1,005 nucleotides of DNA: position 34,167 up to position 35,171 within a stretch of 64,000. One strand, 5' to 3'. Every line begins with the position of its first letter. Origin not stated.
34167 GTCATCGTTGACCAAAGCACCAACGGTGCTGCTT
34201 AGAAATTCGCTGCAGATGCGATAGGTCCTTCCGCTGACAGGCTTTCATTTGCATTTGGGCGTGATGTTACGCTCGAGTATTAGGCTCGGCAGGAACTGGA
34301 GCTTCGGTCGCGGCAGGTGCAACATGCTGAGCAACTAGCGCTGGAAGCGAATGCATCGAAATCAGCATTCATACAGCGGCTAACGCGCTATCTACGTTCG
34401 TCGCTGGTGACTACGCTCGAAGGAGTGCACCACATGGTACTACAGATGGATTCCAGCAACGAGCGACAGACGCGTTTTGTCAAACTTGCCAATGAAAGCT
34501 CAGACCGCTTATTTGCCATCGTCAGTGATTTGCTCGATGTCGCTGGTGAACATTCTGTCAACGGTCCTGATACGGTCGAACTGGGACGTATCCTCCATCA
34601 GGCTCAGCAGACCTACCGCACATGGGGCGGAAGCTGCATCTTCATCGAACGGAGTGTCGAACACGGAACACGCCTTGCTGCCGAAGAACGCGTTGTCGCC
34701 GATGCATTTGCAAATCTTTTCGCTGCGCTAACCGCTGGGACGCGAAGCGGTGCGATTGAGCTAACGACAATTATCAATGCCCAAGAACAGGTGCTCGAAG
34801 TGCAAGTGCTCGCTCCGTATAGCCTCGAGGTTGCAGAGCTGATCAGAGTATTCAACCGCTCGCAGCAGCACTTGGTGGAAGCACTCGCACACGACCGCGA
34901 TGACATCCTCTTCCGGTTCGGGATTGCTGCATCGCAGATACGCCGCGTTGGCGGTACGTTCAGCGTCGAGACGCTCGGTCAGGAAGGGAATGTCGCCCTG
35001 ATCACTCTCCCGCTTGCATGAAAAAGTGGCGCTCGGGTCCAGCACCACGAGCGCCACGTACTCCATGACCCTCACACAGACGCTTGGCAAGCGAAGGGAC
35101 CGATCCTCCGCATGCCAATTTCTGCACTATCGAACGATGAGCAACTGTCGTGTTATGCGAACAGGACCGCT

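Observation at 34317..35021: Truncated histidine-kinase-like protein lacking canonical phospho-acceptor His and with degenerate ATP-binding boxes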

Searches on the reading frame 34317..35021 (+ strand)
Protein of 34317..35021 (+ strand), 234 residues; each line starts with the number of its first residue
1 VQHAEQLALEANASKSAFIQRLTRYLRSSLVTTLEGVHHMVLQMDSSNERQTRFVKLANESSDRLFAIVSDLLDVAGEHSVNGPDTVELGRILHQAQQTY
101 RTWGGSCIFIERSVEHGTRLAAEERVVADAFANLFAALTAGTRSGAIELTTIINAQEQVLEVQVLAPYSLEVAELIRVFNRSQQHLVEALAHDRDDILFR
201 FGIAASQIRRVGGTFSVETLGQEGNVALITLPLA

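Call 3: search_protein_families(library=pfam, proteins=[window:34317-35021:+], max_evalue=10)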
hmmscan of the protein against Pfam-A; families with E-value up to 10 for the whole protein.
window:34317-35021:+ (234 aa): 2 families
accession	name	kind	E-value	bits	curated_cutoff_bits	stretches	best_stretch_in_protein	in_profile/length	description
PF00512.31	HisKA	-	0.00042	20.7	26.9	1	32-76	18-61/66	His Kinase A (phospho-acceptor) domain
PF22952.2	KH_11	-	0.03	15.1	24.6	1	11-72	13-74/85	Eukaryotic type KH-domain (KH-domain type I)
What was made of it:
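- On Class I sensor histidine kinase (HisKA + HATPase_c): 20.7 bits against a cut-off of 26.9, and the match covers only profile positions 18-61 (call 3).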

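Call 4: search_protein_families(library=ncbifam, proteins=[window:34317-35021:+], max_evalue=10)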
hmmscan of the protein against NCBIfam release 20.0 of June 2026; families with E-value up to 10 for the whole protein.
window:34317-35021:+ (234 aa): 12 families
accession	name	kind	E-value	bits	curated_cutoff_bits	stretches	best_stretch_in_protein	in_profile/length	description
TIGR02966.1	phoR_proteo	equivalog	2.4e-07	30.1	334.2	1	14-163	113-267/333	phosphate regulon sensor histidine kinase PhoR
NF045911.1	TCSHisKinNblS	equivalog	3.4e-06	25.7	1000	1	9-102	382-478/621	two-component system sensor histidine kinase NblS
NF008312.0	PRK11100.1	equivalog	7.2e-06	25.1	356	1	8-163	249-407/477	two-component system sensor histidine kinase CreC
NF011874.0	PRK15347.1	equivalog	0.0005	18.2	852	1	2-76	385-457/921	two component system sensor kinase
NF046044.1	PnpS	equivalog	0.00053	19.1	400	1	31-181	185-340/390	two-component system histidine kinase PnpS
TIGR02956.1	TMAO_torS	equivalog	0.0015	16.7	676.5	1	3-75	452-522/967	TMAO reductase system sensor histidine kinase/response regulator TorS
NF008099.0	PRK10841.1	equivalog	0.0021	15.9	920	1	4-76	459-529/949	two-component system sensor histidine kinase RcsC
NF033091.0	HK_VanS_ACDEFG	equivalog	0.0087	15.2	400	1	3-152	62-216/293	vancomycin resistance histidine kinase VanS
NF008953.0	PRK12295.1-6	equivalog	0.015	14.2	384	1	18-99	167-249/384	ATP phosphoribosyltransferase regulatory subunit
NF008318.0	PRK11107.1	equivalog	0.029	12.4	890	1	4-75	282-351/920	two-component sensor histidine kinase BarA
NF041947.1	LuxQ_Vibrio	equivalog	0.095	10.5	1200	1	3-155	460-616/843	quorum-sensing autoinducer 2 sensor kinase/phosphatase LuxQ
TIGR01545.1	YfhB_g-proteo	equivalog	0.14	12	259.25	1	175-225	113-164/210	phosphatidylglycerophosphatase C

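Call 6: find_homologous_proteins(query=window:34317-35021:+, max_evalue=0.001)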
Query window:34317-35021:+ (234 aa): 4 proteins with E <= 0.001 among 1984 candidates.
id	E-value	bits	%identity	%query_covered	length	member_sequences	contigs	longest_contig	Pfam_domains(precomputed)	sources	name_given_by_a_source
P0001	2.0e-137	473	96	100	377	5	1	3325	-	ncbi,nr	ncbi:hypothetical protein HRbin20_01792 [bacterium HR20]|nr:hypothetical protein HRbin20_01792 [bact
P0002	7.6e-118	409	100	83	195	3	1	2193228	-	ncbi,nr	ncbi:MAG: hypothetical protein KatS3mg040_0816 [Candidatus Kapaibacterium sp.]|nr:MAG: hypothetical 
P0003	2.1e-93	330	77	87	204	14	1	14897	-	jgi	jgi:hypothetical protein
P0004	3.8e-81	290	64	100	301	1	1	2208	PF00512.32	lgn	-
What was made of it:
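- Checked: The feature is not chance: orthologues match at E 1e-81 to 1e-137 (call 6).
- The source is a MAG (Candidatus Kapaibacterium KatS3mg040, a single 2.19-Mb contig; call 6).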

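Call 10: find_encoding_contigs(protein=P0001, flank=10000)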
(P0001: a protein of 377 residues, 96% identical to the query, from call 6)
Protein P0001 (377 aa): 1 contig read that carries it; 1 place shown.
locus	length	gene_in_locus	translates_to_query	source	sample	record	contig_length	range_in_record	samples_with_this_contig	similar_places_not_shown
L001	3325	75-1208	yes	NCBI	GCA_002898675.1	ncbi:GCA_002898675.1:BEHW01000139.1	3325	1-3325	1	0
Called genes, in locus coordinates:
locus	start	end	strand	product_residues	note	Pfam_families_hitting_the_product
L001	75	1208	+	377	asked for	-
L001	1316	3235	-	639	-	PF00963:Cohesin (weak), PF18962:Por_Secre_tail (weak)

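Call 11: find_encoding_contigs(protein=P0003, flank=10000)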
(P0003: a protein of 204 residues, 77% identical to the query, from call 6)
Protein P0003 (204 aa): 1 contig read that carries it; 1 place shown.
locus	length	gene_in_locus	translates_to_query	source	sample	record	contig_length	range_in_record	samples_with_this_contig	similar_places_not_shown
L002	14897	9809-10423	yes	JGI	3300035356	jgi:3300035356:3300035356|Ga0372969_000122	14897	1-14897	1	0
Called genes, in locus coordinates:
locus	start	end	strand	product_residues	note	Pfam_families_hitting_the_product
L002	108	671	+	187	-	PF26696:PTL_trimer (weak)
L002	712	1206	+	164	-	-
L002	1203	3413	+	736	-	-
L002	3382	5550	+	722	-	-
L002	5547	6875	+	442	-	-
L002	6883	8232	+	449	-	PF00691:OmpA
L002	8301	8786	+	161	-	-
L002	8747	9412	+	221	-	PF03924:CHASE (weak)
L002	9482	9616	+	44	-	-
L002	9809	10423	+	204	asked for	-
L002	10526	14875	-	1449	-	PF18962:Por_Secre_tail (faint), PF17517:IgGFc_binding, PF15780:ASH (faint), PF22073:Cep192_D4 (faint), PF22544:HYDIN_VesB_CFA65-like_Ig (faint)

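Call 12: find_encoding_contigs(protein=P0004, flank=10000)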
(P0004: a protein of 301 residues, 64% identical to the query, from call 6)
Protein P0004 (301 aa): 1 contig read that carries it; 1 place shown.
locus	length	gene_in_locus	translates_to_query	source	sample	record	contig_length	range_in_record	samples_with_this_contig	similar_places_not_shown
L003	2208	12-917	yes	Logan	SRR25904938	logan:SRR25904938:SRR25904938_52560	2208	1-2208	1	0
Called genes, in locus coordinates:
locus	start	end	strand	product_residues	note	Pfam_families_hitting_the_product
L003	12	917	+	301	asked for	PF00512:HisKA (faint)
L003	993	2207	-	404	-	?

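Call 19: search_solved_structures(query=A1, max_evalue=10, show_alignments=4)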
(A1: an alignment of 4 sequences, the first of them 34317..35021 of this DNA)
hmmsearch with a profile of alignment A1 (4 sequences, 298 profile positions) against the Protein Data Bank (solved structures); distinct sequences matched with E-value up to 10: 5.
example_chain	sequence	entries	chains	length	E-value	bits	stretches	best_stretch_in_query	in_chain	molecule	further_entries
7z8n_A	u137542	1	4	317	0.0052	19.3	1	36-140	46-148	Histidine kinase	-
5d00_A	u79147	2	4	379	0.2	14.1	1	91-137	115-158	N-acetyl-alpha-D-glucosaminyl L-malate synthase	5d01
3ag5_A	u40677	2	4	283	0.35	13.3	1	30-98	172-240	Pantothenate synthetase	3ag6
2x3f_A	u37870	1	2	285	0.92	11.9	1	30-98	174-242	PANTHOTHENATE SYNTHETASE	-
6q99_A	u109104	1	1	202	1.1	11.7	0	127-152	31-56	RNA polymerase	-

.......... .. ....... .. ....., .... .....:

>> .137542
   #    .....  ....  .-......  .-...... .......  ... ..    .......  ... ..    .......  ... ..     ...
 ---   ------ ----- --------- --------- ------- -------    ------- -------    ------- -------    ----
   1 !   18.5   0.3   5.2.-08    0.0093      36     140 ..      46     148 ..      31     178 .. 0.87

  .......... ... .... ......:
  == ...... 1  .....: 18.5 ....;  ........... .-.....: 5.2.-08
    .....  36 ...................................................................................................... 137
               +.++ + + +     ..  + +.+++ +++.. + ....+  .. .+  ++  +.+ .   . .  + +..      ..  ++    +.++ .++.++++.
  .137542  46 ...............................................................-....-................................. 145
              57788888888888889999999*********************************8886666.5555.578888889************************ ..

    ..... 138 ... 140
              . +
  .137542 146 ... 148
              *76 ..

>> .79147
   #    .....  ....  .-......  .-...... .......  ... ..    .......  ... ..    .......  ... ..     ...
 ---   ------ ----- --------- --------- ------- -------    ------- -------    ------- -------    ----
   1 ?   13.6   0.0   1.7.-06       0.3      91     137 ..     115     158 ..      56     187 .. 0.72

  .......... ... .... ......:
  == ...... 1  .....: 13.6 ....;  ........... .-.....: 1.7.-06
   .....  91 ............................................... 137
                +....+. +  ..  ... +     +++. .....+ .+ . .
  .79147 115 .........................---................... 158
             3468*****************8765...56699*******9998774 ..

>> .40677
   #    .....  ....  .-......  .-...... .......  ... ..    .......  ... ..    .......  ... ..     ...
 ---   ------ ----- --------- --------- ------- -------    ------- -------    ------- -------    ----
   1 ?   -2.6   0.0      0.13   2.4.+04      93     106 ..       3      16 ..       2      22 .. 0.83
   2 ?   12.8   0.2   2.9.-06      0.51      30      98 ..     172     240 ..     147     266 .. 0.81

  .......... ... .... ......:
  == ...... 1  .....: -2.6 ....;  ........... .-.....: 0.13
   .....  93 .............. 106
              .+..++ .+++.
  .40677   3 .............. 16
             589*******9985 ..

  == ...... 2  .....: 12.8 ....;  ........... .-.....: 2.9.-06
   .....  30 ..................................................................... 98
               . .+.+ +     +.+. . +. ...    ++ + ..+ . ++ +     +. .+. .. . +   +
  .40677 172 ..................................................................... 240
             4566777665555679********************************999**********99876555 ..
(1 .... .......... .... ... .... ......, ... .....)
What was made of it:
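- Checked: H-box: a PDB profile alignment puts the GacS sequence '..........' against '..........', so the acceptor His aligns with Arg24 (codon CGC, 34386-34388) (call 19).
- Tried and rejected: Only one kinase matched (7z8n, E 0.005), covering the DHp part only, with nothing for the CA-like part (call 19).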

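Call 21: find_related_loci(query=A1, collection=genome_contigs, flank=10000)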
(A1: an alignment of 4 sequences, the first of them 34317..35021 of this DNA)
Query A1 (234 aa) in genome_contigs; peptide patterns used: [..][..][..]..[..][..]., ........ (x = any residue, [..] = any of these).
266 stretches matched a pattern; 7 encode a relative of the query (tblastn E <= 1e-3); 7 distinct loci.
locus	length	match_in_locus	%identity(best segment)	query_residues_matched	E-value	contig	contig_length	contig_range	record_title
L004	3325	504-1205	96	1-234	3e-156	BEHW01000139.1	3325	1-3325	Bacterium HR20 DNA, contig: NODE_7895_139, isolate: HRbin20, whole genome shotgun sequence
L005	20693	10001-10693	87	4-234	2e-130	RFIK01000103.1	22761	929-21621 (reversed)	MAG: Chlorobiota bacterium isolate J074 k99_563444, whole genome shotgun sequence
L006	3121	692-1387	67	4-234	2e-96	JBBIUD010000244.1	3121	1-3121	MAG: Chlorobiota bacterium isolate PFF170222_bin_45 NODE_4134_length_3121_cov_2.25484, whole genome shotgun sequence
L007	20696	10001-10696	65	4-234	8e-94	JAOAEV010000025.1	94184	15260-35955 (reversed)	MAG: Chlorobiota bacterium isolate SKW269 k141_578863, whole genome shotgun sequence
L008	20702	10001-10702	62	1-234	4e-93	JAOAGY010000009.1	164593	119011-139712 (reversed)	MAG: Chlorobiota bacterium isolate SKW43 k141_1345592, whole genome shotgun sequence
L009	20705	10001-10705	65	1-234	1e-92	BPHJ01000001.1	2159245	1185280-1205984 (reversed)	MAG: Candidatus Kapabacteria bacterium KatS3mg039 DNA, contig_576, whole genome shotgun sequence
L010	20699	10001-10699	64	1-233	5e-91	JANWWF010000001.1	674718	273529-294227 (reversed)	MAG: Candidatus Kapaibacterium sp. isolate SKYG14 NODE_1_length_674718_cov_54.380527, whole genome shotgun sequence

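Call 22: find_related_loci(query=A1, collection=metagenome_contigs, flank=10000)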
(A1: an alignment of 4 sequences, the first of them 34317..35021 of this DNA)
Query A1 (234 aa) in metagenome_contigs; peptide patterns used: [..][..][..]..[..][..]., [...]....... (x = any residue, [..] = any of these).
471 stretches matched a pattern; 7 encode a relative of the query (tblastn E <= 1e-3); 7 distinct loci.
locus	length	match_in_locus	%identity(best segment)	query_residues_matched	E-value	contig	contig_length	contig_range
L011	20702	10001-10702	95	1-234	2e-147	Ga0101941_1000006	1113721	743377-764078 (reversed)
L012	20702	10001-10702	94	1-234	8e-146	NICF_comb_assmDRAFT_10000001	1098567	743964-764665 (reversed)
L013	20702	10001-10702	79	1-234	2e-121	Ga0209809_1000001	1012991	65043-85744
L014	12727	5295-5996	79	1-234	2e-120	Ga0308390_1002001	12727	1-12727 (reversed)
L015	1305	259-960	76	1-234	2e-127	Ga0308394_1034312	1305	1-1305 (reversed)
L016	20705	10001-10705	66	1-234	8e-98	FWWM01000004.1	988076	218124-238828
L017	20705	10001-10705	65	1-234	1e-92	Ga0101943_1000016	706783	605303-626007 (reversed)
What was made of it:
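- On Kapabacteria g7 orthologous group (CHASE-TM-PAS-DHp-CA-like, ~710 aa): 62-96% aa identity over the whole ORF, E 1e-81 to 1e-156 (calls 6, 21, 22).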

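Call 26: predict_structure(alignment_id=A1)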
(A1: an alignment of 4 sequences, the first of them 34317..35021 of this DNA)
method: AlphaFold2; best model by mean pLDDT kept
length: 234 residues; sequences in the alignment: 4
mean_pLDDT: 66.5   pTM: 0.59
mean pLDDT of the five models: 66.5, 54.3, 49.0, 48.7, 45.5
residues with pLDDT >= 90: 0; 70-90: 126; 50-70: 45; < 50: 63
segments of 3 or more residues with pLDDT < 50: 1-35, 37-39, 61-84
pLDDT, mean of each block of 10 residues (from residue 1): 40 42 42 49 60 54 45 38 61 85 76 69 81 88 80 82 88 79 55 68 77 81 85 79
secondary structure, 60 per line:
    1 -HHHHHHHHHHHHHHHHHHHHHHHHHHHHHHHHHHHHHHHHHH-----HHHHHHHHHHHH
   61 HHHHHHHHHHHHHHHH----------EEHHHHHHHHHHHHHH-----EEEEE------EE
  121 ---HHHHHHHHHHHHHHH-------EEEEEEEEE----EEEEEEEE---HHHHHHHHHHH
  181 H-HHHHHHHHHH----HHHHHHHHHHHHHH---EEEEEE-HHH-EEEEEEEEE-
elements in order: H2-43 H49-76 H89-102 E108-112 H124-138 E146-154 E159-166 H170-181 H183-192 H197-210 E214-219 E225-233
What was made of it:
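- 34317..34556 (+): DHp-like helical hairpin (residues ~1-80), with Arg24 (34386-34388) at the acceptor-His position. Model helices 2-43 and 49-76 (call 26).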

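Call 27: search_protein_representatives(alignment_id=A1)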
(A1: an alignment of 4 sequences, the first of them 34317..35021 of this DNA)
Query: 4 sequences, 298 profile positions. Proteins with E-value up to 0.001 (for the whole library): 2126; up to 1e-10: 77; up to 1e-30: 42. The best 150 are listed.
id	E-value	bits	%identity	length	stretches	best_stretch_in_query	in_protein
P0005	1.1e-136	471.4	-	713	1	1-298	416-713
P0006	5.7e-72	258.9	-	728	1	12-298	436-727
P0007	1.1e-64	235.0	-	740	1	10-297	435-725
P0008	3.9e-54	200.3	-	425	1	12-298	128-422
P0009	5.8e-53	196.5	-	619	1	6-297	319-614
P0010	2.4e-51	191.2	-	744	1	10-297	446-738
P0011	3.3e-51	190.7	-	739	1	9-297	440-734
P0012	1.2e-50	188.9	-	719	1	12-297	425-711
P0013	5.9e-49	183.3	-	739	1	10-296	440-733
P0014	1.4e-48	182.1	-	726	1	13-297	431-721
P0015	6.7e-48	179.9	-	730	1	13-296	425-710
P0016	1.1e-46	175.9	-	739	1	11-296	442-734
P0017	1.8e-46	175.2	-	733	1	13-296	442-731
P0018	1.1e-45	172.6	-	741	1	10-297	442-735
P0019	3.3e-45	171.0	-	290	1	18-297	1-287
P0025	1.7e-42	162.1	-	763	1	8-297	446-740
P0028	1.2e-41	159.3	-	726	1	7-296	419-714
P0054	9.3e-26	107.2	-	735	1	12-295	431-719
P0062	2.9e-18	82.6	-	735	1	11-297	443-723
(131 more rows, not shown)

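Call 31: search_protein_families(library=pfam, proteins=[L011:8573-10705:+, L011:98-940:+, L011:965-1471:+, L011:1384-3681:+, L011:3527-5815:+, L011:5812-7140:+, L011:7148-8500:+, P0010, P0008], max_evalue=0.1)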
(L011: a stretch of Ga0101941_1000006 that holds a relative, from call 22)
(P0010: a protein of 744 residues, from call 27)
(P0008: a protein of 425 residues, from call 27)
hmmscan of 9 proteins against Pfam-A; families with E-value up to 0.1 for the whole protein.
L011:8573-10705:+ (710 aa): 7 families
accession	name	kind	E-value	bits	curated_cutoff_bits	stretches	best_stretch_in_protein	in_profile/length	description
PF03924.19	CHASE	-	1e-20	74.7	25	1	89-263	3-182/189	CHASE domain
PF00512.31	HisKA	-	0.00015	22.2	26.9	1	508-552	18-61/66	His Kinase A (phospho-acceptor) domain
PF13426.13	PAS_9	-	0.00019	22.1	27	1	372-461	9-102/103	PAS domain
PF08448.16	PAS_4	-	0.0027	18.4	23.1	1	359-464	1-109/110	PAS fold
PF00989.32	PAS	-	0.0027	18.2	22.6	1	356-447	4-96/113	PAS fold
PF08447.18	PAS_3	-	0.0031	18.2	25.6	1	378-449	3-77/89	PAS fold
PF22952.2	KH_11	-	0.092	13.5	24.6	0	486-536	12-62/85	Eukaryotic type KH-domain (KH-domain type I)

L011:98-940:+ (280 aa): 0 families

L011:965-1471:+ (168 aa): 0 families

L011:1384-3681:+ (765 aa): 0 families

L011:3527-5815:+ (762 aa): 1 family
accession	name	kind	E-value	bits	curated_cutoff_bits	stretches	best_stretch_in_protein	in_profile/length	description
PF18836.7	B_solenoid_ydck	-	0.081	13.4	30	0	114-128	3-17/17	YdcK Beta solenoid repeat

L011:5812-7140:+ (442 aa): 1 family
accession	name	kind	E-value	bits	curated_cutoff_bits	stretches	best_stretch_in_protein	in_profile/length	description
PF18962.6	Por_Secre_tail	-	6e-05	23.7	27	1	349-382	1-34/75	Secretion system C-terminal sorting domain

L011:7148-8500:+ (450 aa): 2 families
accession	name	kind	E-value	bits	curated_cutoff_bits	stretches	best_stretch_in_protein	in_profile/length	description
PF00691.25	OmpA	-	3.9e-19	69.2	27.2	1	350-442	5-98/98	OmpA family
PF13568.12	OMP_b-brl_2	-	0.0039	17.7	27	1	145-226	85-164/175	Outer membrane protein beta-barrel domain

P0010 (744 aa): 9 families
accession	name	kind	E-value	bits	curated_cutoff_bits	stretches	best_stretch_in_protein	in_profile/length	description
PF03924.19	CHASE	-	8.2e-21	75.1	25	1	123-292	19-189/189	CHASE domain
PF08448.16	PAS_4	-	4.3e-12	46.7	23.1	1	383-486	1-107/110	PAS fold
PF00512.31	HisKA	-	1.4e-11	44.7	26.9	1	515-575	2-60/66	His Kinase A (phospho-acceptor) domain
PF00989.32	PAS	-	3.5e-11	43.5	22.6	1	380-464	4-90/113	PAS fold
PF13426.13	PAS_9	-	2.1e-07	31.6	27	1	395-485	9-102/103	PAS domain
PF08447.18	PAS_3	-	7.3e-07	29.8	25.6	1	402-472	4-76/89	PAS fold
PF13188.13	PAS_8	-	1.6e-05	25.1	21.8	1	380-427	4-48/65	PAS domain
PF14830.12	Haemocyan_bet_s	-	0.0056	17.1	24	1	632-711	5-85/103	Haemocyanin beta-sandwich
PF08066.17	PMC2NT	-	0.045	14.8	23.3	0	501-575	4-77/91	PMC2NT (NUC016) domain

P0008 (425 aa): 6 families
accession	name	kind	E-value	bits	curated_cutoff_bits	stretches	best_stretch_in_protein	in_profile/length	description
PF08448.16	PAS_4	-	1.1e-09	39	23.1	1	63-167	1-108/110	PAS fold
PF00989.32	PAS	-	3.2e-08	34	22.6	1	60-150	4-95/113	PAS fold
PF00512.31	HisKA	-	4.7e-07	30.2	26.9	1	195-256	2-61/66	His Kinase A (phospho-acceptor) domain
PF13426.13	PAS_9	-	2.4e-05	25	27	1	68-165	2-102/103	PAS domain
PF08447.18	PAS_3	-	0.004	17.8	25.6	1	92-152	14-76/89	PAS fold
PF06006.17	DUF905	-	0.033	14.6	22.3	1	120-156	23-59/70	Bacterial protein of unknown function (DUF905)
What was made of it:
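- On Class I sensor histidine kinase (HisKA + HATPase_c): His-bearing relatives P0010 and P0008 pass the cut-off (44.7 and 30.2 bits, call 31).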
